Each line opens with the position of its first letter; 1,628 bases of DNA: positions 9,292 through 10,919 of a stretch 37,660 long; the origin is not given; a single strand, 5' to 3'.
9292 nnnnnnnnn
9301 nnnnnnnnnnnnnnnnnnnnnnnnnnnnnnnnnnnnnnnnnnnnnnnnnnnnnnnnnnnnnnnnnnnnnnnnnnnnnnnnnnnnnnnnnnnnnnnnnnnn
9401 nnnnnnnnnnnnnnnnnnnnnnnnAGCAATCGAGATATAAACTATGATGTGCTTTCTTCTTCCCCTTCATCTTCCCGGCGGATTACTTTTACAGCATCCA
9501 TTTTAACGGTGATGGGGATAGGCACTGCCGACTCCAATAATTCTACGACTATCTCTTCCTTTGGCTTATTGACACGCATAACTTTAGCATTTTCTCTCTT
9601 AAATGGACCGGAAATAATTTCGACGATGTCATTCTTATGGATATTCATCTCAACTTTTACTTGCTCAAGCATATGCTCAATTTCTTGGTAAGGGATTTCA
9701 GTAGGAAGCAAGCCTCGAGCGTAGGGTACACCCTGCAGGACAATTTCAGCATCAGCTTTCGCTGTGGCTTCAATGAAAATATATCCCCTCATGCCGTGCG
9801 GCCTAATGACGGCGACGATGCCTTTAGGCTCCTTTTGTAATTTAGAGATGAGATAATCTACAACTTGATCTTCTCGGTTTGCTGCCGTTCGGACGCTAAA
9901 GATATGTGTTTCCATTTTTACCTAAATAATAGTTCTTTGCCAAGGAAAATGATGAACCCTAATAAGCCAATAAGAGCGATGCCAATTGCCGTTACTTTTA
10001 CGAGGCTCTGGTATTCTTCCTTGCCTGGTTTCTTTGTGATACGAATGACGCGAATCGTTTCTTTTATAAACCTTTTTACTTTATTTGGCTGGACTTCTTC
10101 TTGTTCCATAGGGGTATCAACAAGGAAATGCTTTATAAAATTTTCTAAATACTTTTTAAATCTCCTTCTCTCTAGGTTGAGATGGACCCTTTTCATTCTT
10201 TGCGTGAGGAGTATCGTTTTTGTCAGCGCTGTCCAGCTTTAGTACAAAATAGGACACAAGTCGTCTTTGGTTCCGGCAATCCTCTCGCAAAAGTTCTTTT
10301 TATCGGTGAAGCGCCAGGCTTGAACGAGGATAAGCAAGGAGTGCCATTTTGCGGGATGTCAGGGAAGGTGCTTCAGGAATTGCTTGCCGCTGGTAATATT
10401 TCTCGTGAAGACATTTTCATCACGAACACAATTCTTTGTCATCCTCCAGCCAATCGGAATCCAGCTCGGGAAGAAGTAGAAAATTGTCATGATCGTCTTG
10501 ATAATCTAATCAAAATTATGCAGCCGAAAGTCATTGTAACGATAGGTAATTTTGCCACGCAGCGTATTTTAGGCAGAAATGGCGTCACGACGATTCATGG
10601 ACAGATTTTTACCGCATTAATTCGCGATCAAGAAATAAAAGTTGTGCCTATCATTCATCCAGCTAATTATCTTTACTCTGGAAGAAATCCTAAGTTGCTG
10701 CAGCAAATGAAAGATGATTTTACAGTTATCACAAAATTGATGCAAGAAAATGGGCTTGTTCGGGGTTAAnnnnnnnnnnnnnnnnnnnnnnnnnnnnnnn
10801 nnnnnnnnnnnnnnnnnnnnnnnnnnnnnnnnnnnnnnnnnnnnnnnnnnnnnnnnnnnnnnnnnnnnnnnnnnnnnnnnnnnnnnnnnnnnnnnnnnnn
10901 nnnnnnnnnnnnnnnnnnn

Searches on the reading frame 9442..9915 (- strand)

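Call 61: search_protein_families(library=pfam, proteins=[window:9442-9915:-], max_evalue=0.001)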
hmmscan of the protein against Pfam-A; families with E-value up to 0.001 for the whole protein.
window:9442-9915:- (157 aa): 2 families
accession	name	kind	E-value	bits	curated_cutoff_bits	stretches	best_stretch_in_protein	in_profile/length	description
PF03439.18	Spt5-NGN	-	1.1e-18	67.3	22.4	1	5-83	2-84/84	Early transcription elongation factor of RNA pol II, NGN section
PF00467.35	KOW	-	0.00064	19.9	22.3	1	94-125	1-32/32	KOW motif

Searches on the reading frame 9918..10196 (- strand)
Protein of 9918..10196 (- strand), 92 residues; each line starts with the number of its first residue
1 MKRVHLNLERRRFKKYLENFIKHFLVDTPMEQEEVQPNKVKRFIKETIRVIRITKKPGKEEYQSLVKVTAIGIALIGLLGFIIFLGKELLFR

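Call 73: search_protein_families(library=pfam, proteins=[window:9918-10196:-], max_evalue=0.001)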
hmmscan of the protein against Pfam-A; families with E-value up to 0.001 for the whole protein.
window:9918-10196:- (92 aa): 1 family
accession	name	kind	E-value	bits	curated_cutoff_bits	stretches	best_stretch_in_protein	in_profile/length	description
PF00584.25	SecE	-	6.4e-06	26.5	22.7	1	41-83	1-43/55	SecE/Sec61-gamma subunits of protein translocation complex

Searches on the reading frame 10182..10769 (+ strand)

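Call 60: search_protein_families(library=pfam, proteins=[window:10182-10769:+], max_evalue=0.001)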
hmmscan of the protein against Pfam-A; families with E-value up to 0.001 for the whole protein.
window:10182-10769:+ (195 aa): 1 family
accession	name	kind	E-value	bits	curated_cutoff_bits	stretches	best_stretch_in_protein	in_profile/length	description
PF03167.25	UDG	-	1.5e-32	113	24.3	1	29-179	1-139/141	Uracil DNA glycosylase superfamily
